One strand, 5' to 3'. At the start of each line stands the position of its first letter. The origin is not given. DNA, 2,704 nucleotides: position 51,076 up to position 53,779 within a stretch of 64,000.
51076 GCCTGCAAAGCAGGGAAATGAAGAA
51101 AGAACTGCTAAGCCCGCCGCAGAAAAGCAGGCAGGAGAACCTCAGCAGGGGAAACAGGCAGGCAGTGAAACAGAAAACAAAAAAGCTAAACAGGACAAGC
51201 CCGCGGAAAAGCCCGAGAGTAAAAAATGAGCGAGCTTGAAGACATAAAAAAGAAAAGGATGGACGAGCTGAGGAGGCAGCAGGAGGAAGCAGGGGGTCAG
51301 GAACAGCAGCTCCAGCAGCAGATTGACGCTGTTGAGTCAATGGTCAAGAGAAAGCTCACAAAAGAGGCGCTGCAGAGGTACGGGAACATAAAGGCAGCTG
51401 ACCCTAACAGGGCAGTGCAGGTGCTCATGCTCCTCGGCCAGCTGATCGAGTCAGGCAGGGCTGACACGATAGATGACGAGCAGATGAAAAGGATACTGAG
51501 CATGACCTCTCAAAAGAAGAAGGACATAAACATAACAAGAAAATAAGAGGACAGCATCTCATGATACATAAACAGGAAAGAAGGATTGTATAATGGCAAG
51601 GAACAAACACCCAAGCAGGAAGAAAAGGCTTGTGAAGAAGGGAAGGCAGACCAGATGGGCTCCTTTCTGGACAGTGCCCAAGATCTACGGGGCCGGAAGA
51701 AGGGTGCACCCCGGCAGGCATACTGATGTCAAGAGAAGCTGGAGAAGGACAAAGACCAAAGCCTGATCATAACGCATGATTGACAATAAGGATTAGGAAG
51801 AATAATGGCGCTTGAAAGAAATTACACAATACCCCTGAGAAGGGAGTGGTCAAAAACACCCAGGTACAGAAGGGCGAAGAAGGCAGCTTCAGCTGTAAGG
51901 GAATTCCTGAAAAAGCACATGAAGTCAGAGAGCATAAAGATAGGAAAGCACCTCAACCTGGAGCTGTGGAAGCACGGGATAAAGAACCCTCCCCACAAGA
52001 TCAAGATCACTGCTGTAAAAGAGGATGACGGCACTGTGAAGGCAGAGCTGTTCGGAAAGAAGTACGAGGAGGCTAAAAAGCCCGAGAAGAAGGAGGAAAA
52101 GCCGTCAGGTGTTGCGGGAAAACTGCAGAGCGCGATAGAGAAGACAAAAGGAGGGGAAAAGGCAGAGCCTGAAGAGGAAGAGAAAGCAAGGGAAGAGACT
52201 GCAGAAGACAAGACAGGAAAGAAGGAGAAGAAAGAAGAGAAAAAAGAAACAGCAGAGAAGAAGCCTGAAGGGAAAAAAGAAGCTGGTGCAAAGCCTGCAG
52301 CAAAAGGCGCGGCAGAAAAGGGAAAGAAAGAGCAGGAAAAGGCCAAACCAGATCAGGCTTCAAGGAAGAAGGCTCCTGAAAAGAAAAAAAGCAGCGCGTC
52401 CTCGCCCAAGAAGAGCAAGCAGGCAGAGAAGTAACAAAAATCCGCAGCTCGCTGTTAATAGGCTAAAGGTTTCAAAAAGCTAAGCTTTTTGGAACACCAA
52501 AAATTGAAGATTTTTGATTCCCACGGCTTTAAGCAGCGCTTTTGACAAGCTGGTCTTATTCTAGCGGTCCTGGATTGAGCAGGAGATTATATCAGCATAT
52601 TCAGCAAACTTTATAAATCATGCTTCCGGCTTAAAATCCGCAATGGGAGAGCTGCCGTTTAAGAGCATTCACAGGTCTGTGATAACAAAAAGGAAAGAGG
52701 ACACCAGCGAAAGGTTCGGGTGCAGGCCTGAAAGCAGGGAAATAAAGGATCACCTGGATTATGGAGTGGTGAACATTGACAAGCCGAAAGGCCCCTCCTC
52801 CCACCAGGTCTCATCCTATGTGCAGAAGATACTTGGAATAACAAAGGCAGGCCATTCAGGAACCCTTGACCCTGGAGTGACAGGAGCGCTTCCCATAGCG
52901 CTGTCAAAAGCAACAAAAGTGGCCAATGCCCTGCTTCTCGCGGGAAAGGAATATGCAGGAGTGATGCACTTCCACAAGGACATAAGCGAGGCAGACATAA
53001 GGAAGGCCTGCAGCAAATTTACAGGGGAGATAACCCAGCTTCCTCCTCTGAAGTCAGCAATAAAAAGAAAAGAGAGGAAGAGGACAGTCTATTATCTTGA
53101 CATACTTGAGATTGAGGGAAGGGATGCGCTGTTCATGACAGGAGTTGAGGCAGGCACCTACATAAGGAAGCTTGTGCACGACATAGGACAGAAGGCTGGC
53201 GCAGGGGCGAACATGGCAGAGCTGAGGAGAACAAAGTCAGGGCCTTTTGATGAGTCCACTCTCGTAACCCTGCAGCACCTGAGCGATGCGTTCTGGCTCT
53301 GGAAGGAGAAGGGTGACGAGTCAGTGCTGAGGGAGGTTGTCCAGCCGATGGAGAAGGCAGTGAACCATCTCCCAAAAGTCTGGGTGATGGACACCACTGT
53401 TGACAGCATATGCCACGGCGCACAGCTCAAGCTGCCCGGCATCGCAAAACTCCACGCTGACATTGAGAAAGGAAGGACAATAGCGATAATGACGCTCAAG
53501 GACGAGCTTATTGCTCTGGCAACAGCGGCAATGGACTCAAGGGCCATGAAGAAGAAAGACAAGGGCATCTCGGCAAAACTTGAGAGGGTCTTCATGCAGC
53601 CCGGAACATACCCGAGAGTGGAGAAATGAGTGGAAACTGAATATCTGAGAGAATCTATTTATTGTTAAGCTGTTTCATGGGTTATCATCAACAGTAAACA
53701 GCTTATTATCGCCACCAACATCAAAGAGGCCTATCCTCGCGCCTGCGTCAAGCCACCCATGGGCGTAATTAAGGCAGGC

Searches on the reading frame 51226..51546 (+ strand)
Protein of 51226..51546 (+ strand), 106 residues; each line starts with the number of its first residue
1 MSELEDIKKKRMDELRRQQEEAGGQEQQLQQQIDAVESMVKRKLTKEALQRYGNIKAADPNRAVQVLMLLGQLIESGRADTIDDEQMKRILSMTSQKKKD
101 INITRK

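Call 74: search_protein_families(library=pfam, proteins=[window:51226-51546:+], max_evalue=0.01)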
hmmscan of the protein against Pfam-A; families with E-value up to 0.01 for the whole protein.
window:51226-51546:+ (106 aa): 1 family
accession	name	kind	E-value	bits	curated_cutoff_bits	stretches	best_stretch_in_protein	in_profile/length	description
PF01984.25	dsDNA_bind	-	1.2e-14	54.9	26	1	7-105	1-105/106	Double-stranded DNA-binding domain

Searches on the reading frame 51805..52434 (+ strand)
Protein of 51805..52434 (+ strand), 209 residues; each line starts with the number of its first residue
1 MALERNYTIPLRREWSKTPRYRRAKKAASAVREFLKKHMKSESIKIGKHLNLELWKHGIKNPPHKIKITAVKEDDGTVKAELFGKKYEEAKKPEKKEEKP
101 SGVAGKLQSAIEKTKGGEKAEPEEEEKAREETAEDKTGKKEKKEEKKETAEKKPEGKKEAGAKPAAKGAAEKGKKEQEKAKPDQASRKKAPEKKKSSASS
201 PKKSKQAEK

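Call 74: search_protein_families(library=pfam, proteins=[window:51805-52434:+], max_evalue=0.01)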
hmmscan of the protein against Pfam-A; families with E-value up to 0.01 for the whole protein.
window:51805-52434:+ (209 aa): 1 family
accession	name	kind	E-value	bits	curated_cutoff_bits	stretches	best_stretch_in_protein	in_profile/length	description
PF01198.24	Ribosomal_L31e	-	6.9e-14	52.2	25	1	5-69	5-69/82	Ribosomal protein L31e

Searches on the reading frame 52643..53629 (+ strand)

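Call 74: search_protein_families(library=pfam, proteins=[window:52643-53629:+], max_evalue=0.01)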
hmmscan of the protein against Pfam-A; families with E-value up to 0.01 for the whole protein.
window:52643-53629:+ (328 aa): 5 families
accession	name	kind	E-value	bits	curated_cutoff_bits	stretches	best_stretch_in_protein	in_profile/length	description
PF16198.10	TruB_C_2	-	1.4e-26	92.8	29.3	1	175-240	1-65/66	tRNA pseudouridylate synthase B C-terminal domain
PF01509.24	TruB_N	-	2e-24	87.1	27.3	1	62-174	2-149/149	TruB family pseudouridylate synthase (N terminal domain)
PF01472.26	PUA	-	4.2e-18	65.5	24.8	1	244-316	1-73/74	PUA domain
PF08068.17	DKCLD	-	2e-16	60.2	27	1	11-56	12-57/58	DKCLD (NUC011) domain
PF21238.2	Pus10_C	-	3.4e-07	30.5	27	1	101-180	123-205/232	Pus10, C-terminal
